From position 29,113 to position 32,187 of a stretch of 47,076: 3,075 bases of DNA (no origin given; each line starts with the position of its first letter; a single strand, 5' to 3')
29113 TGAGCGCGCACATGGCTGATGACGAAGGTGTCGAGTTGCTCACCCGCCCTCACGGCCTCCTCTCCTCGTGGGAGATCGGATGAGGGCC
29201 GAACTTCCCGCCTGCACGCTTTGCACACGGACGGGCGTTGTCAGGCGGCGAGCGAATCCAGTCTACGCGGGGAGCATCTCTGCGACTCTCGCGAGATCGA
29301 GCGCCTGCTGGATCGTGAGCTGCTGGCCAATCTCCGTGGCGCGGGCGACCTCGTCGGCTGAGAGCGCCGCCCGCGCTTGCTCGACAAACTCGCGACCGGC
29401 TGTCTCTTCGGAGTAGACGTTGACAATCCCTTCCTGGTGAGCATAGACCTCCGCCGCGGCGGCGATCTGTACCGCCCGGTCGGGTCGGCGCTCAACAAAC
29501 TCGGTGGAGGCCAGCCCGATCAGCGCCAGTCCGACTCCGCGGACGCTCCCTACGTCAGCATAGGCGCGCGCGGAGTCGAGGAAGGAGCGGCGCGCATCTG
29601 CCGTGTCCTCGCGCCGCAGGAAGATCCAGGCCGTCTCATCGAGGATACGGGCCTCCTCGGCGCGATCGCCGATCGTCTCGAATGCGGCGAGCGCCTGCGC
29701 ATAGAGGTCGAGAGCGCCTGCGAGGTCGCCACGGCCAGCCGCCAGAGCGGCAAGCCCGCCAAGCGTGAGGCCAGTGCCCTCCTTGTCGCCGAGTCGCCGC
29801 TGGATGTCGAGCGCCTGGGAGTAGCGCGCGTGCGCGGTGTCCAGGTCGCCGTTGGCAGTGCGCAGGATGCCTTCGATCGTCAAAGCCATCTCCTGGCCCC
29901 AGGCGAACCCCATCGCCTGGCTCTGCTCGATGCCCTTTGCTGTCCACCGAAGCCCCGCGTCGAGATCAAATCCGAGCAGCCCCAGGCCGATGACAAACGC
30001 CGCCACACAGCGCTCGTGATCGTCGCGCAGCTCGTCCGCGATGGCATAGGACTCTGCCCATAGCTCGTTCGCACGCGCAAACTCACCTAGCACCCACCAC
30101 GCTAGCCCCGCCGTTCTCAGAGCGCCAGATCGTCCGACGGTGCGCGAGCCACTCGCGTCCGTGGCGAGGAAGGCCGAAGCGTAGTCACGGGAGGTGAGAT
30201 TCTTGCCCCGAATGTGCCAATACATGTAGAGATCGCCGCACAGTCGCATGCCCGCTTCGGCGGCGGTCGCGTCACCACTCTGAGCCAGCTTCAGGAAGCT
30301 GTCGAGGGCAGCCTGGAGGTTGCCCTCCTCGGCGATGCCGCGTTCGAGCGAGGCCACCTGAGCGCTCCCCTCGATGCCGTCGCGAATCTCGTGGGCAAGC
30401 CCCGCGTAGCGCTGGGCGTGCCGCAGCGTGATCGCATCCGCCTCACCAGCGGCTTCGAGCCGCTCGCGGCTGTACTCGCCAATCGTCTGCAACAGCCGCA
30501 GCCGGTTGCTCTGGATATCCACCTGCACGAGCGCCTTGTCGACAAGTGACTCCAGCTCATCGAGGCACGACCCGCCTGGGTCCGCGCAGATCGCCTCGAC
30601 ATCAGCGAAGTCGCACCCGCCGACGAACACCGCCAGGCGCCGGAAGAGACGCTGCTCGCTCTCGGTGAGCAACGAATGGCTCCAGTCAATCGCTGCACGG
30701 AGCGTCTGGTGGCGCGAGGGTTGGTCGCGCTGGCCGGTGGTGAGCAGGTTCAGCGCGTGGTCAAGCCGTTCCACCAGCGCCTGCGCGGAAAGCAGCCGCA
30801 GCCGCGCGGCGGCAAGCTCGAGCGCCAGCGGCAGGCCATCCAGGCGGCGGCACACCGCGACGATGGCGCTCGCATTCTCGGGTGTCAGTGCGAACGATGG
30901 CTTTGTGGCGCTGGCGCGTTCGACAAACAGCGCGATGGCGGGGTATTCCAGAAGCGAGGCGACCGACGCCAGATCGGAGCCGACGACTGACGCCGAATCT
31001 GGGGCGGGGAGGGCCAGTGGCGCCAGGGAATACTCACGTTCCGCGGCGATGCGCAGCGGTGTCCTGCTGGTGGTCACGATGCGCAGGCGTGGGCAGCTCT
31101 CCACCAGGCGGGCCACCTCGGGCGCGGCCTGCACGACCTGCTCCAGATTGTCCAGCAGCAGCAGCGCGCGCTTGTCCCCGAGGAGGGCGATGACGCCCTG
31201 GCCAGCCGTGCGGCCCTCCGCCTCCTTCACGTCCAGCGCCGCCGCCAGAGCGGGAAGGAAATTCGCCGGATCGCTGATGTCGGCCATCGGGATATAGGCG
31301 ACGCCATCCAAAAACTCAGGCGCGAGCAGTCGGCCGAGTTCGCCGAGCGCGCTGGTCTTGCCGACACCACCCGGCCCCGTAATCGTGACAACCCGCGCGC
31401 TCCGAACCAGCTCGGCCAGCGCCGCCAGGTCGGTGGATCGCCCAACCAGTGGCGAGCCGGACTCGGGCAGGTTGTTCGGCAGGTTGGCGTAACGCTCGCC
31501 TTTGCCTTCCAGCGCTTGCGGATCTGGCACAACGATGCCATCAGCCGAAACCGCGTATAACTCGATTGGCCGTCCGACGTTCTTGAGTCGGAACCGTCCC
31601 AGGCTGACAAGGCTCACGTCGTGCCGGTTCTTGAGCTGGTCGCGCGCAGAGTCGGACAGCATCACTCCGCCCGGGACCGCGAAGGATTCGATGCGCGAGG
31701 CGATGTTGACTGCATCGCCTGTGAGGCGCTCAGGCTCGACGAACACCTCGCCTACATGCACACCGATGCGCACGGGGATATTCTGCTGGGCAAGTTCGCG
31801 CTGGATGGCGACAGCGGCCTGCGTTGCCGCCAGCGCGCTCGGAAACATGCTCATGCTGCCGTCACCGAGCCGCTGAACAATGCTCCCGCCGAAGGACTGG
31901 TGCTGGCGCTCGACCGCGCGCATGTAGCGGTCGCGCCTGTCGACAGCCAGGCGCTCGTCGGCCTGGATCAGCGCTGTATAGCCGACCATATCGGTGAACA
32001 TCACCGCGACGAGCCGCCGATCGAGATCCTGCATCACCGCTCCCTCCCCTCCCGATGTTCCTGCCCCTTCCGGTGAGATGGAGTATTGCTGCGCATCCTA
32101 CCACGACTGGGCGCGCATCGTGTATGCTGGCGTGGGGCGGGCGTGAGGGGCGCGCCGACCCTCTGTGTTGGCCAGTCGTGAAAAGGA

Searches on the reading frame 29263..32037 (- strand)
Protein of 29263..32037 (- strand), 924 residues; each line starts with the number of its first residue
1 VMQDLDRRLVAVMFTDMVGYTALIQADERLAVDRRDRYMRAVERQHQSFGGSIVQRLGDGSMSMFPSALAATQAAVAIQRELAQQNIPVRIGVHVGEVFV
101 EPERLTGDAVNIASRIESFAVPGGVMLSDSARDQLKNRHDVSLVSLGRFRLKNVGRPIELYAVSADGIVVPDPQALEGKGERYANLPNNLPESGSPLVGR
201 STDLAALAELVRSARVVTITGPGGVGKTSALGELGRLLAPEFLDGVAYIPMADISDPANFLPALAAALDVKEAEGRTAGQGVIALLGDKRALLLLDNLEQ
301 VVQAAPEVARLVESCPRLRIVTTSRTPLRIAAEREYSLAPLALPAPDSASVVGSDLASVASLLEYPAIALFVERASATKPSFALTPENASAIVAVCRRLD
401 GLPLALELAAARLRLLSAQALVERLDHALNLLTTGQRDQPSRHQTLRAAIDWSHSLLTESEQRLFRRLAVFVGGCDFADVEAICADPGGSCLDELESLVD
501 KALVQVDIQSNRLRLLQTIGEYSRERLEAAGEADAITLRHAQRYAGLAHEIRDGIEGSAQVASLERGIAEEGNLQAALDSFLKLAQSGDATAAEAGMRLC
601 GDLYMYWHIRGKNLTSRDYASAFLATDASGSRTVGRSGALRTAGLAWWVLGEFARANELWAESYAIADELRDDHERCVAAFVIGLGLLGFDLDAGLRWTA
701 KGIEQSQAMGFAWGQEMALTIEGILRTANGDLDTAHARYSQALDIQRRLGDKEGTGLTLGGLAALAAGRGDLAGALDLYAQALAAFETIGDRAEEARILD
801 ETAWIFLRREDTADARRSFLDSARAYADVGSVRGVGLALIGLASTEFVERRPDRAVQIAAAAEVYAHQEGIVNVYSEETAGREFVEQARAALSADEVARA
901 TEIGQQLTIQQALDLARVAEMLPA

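Call 45: search_protein_families(library=pfam, proteins=[window:29263-32037:-], max_evalue=0.0001)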
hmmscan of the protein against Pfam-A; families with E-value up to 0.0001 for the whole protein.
window:29263-32037:- (924 aa): 6 families
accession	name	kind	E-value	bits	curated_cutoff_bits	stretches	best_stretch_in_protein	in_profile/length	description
PF13424.12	TPR_12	-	2.2e-11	44.2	30.1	1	723-787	10-76/77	Tetratricopeptide repeat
PF00211.25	Guanylate_cyc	-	3.1e-10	40.4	21.9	1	10-162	9-180/183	Adenylate and Guanylate cyclase catalytic domain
PF13191.12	AAA_16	-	1.3e-06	29.4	32.6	1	196-305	1-127/167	AAA ATPase domain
PF13401.12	AAA_22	-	6.2e-06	27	27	1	213-306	4-98/130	AAA domain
PF23282.1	WHD_ROQ1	-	1e-05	26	24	1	457-525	3-70/76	Disease resistance protein Roq1-like, winged-helix domain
PF00931.28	NB-ARC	-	7e-05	22.6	23.5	0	212-325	16-136/248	NB-ARC domain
